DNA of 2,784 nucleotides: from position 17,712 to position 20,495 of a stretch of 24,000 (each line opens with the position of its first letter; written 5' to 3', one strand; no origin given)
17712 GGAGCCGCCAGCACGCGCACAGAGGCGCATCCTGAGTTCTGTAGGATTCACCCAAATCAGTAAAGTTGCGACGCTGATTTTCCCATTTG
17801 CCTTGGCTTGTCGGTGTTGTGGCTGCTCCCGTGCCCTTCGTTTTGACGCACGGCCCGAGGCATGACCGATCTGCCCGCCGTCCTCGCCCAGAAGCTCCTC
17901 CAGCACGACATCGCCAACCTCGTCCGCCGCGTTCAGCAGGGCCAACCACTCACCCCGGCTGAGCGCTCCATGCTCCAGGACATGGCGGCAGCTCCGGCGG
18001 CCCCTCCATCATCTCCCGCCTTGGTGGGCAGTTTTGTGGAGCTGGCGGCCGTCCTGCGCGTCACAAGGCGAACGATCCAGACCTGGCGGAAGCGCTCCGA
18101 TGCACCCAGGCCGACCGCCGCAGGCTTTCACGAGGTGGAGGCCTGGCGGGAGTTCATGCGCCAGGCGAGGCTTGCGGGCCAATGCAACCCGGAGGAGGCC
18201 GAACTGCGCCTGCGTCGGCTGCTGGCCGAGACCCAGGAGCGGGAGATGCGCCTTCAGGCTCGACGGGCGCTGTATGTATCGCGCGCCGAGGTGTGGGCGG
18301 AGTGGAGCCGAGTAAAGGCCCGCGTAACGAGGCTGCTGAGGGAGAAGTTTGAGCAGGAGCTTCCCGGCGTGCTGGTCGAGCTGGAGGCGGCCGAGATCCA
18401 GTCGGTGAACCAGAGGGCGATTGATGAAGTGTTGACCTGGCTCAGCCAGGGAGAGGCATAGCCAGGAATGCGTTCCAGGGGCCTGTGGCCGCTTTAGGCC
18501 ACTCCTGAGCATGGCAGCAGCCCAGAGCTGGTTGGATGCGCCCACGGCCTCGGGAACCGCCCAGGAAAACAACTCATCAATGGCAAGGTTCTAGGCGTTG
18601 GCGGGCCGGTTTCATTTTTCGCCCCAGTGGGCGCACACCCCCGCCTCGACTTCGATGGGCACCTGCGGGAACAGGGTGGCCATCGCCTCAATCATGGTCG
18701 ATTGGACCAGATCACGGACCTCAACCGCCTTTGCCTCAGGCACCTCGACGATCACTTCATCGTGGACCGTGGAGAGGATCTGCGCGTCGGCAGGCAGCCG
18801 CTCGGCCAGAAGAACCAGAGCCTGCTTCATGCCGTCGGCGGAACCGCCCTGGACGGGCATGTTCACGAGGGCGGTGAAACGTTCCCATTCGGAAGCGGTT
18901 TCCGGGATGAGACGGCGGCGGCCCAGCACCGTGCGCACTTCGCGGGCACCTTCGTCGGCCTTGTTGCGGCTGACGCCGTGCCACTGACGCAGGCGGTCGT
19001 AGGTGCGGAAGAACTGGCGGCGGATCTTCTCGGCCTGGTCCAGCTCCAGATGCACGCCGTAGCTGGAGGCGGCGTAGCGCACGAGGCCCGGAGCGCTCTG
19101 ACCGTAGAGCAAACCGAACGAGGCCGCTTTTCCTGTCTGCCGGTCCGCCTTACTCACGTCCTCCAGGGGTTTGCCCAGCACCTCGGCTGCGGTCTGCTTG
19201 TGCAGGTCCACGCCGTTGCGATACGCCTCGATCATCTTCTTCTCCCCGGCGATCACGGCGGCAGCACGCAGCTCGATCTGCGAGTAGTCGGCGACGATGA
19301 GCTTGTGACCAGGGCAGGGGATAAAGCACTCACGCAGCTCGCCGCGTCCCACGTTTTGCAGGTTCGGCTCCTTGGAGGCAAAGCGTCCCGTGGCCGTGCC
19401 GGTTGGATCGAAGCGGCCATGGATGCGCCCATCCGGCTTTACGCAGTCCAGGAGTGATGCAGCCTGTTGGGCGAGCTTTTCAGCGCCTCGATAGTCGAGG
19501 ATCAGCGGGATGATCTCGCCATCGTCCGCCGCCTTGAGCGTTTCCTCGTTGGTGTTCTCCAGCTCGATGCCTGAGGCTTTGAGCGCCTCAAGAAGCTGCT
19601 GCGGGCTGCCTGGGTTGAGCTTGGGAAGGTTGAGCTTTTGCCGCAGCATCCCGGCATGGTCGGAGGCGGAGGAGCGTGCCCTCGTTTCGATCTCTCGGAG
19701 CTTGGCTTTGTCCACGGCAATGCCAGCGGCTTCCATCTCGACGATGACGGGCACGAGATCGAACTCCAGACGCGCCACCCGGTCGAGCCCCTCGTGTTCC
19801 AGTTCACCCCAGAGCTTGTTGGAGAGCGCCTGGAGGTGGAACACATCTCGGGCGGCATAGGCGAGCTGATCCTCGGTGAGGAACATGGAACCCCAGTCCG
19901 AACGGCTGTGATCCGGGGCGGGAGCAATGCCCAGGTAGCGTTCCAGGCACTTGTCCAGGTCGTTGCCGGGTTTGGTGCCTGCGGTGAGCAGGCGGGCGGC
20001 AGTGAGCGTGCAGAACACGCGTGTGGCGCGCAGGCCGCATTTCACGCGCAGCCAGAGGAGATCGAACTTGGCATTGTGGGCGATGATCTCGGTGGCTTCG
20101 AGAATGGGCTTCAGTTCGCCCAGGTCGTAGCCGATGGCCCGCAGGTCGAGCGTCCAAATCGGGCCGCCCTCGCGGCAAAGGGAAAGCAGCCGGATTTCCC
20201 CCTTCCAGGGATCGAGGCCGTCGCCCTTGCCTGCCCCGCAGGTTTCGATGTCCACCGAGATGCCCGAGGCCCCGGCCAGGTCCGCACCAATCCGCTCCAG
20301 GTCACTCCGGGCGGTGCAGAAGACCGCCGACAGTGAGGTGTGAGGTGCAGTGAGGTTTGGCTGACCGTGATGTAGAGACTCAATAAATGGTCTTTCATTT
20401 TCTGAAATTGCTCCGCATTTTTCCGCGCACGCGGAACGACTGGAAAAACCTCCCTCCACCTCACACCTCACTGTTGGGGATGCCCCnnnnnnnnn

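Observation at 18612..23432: Origin-binding head, primase-polymerase, SF3-like NTPase, proofreading exonuclease and PolA in one 1606-aa chain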

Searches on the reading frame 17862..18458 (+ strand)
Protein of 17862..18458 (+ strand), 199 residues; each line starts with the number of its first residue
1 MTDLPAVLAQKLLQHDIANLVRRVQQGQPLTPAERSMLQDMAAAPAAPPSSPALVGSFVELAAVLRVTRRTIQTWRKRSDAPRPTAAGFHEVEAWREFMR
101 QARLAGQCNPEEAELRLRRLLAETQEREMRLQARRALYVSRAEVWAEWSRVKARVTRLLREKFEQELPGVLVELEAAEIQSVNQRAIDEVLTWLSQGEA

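Call 9: search_protein_families(library=pfam, proteins=[window:17862-18458:+], max_evalue=0.01)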
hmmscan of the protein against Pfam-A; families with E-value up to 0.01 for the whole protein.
window:17862-18458:+ (199 aa): 2 families
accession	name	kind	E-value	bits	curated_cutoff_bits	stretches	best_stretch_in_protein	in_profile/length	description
PF13384.12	HTH_23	-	0.0033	17.6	24.6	0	60-79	22-41/50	Homeodomain-like domain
PF13551.12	HTH_29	-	0.0083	16.6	28.1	0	59-80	16-37/64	Winged helix-turn helix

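Call 35: search_protein_families(library=pfam, proteins=[window:17862-18458:+], max_evalue=0.05)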
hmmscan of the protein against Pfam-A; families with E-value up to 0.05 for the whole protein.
window:17862-18458:+ (199 aa): 5 families
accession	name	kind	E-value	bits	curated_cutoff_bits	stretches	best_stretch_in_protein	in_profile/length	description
PF13384.12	HTH_23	-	0.0033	17.6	24.6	1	60-79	22-41/50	Homeodomain-like domain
PF13551.12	HTH_29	-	0.0083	16.6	28.1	1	59-80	16-37/64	Winged helix-turn helix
PF12728.13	HTH_17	-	0.013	16.2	27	0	60-78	6-24/51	Helix-turn-helix domain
PF15943.11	YdaS_toxin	-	0.013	15.7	30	0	54-81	7-35/65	Bacterial toxin YdaS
PF13518.12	HTH_28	-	0.018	15.6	25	0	58-78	15-35/52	Helix-turn-helix domain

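Call 36: search_protein_families(library=phrogs, proteins=[window:17862-18458:+], max_evalue=0.01)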
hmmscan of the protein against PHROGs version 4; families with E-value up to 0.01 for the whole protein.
window:17862-18458:+ (199 aa): 2 families
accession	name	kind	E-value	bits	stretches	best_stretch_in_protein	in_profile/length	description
phrog_66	-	integration and excision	0.00045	21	1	36-159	74-196/412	excisionase and transcriptional regulator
phrog_57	-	head and packaging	0.0012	19.8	1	60-192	17-167/199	terminase small subunit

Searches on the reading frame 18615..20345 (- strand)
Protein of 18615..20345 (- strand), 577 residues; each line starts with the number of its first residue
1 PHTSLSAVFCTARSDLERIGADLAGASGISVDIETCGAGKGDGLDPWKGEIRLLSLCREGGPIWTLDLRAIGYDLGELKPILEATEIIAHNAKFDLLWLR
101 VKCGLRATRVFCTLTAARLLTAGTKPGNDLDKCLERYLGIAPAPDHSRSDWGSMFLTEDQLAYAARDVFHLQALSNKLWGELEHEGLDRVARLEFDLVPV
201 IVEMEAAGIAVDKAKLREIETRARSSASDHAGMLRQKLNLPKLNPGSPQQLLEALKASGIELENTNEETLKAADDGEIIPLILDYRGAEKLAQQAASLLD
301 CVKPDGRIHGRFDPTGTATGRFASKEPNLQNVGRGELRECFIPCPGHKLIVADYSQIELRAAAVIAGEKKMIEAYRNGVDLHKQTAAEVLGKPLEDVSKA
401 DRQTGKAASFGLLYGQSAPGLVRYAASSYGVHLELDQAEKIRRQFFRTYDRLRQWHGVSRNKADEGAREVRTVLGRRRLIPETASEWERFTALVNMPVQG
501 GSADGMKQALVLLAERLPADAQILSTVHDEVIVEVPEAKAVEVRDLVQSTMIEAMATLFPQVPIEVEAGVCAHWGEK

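Call 58: search_solved_structures(query=window:18615-20345:-, max_evalue=1e-10, show_alignments=1)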
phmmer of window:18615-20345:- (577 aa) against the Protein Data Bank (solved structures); distinct sequences matched with E-value up to 1e-10: 75 (the best 60 are shown).
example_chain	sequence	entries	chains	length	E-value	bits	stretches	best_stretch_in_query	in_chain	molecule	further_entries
7sxl_A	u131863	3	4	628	9e-71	242.3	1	30-577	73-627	Plastid replication-repair enzyme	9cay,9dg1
5dku_A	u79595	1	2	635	9.3e-71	242.3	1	30-577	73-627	Prex DNA polymerase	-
5dkt_A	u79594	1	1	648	1e-70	242.2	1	30-577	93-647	Prex DNA polymerase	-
9qsc_A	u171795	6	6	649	1e-70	242.1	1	30-577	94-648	Plastid replication-repair enzyme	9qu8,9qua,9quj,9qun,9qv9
9bps_A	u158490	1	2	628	2.3e-70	240.9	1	30-577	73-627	Plastid replication-repair enzyme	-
7sxq_A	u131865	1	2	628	2.2e-69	237.7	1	30-577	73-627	Apicoplast DNA polymerase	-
8jrb_A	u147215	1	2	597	4.2e-69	236.8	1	51-574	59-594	DNA polymerase I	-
2ktq_A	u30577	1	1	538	4.7e-49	170.6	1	173-574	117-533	PROTEIN (LARGE FRAGMENT OF DNA POLYMERASE I)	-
4ktq_A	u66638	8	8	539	4.8e-49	170.6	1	173-574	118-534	PROTEIN (LARGE FRAGMENT OF DNA POLYMERASE I) | DNA polymerase I, thermostable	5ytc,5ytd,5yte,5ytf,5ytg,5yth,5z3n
1qss_A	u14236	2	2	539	4.8e-49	170.6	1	173-574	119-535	DNA POLYMERASE I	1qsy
1jxe_A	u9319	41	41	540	4.8e-49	170.6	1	173-574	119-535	TAQ DNA POLYMERASE I | PROTEIN (LARGE FRAGMENT OF DNA POLYMERASE I) | DNA polymerase I, thermostable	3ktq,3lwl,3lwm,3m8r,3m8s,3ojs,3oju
1qtm_A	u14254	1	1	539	4.8e-49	170.6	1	173-574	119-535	DNA POLYMERASE I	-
6fbc_A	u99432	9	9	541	4.8e-49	170.6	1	173-574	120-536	DNA polymerase I, thermostable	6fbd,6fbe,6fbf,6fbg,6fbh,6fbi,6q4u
1ktq_A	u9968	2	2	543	4.9e-49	170.6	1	173-574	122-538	DNA POLYMERASE I | PROTEIN (DNA POLYMERASE I)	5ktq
4xiu_A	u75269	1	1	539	5.5e-49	170.4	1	173-574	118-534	DNA polymerase I, thermostable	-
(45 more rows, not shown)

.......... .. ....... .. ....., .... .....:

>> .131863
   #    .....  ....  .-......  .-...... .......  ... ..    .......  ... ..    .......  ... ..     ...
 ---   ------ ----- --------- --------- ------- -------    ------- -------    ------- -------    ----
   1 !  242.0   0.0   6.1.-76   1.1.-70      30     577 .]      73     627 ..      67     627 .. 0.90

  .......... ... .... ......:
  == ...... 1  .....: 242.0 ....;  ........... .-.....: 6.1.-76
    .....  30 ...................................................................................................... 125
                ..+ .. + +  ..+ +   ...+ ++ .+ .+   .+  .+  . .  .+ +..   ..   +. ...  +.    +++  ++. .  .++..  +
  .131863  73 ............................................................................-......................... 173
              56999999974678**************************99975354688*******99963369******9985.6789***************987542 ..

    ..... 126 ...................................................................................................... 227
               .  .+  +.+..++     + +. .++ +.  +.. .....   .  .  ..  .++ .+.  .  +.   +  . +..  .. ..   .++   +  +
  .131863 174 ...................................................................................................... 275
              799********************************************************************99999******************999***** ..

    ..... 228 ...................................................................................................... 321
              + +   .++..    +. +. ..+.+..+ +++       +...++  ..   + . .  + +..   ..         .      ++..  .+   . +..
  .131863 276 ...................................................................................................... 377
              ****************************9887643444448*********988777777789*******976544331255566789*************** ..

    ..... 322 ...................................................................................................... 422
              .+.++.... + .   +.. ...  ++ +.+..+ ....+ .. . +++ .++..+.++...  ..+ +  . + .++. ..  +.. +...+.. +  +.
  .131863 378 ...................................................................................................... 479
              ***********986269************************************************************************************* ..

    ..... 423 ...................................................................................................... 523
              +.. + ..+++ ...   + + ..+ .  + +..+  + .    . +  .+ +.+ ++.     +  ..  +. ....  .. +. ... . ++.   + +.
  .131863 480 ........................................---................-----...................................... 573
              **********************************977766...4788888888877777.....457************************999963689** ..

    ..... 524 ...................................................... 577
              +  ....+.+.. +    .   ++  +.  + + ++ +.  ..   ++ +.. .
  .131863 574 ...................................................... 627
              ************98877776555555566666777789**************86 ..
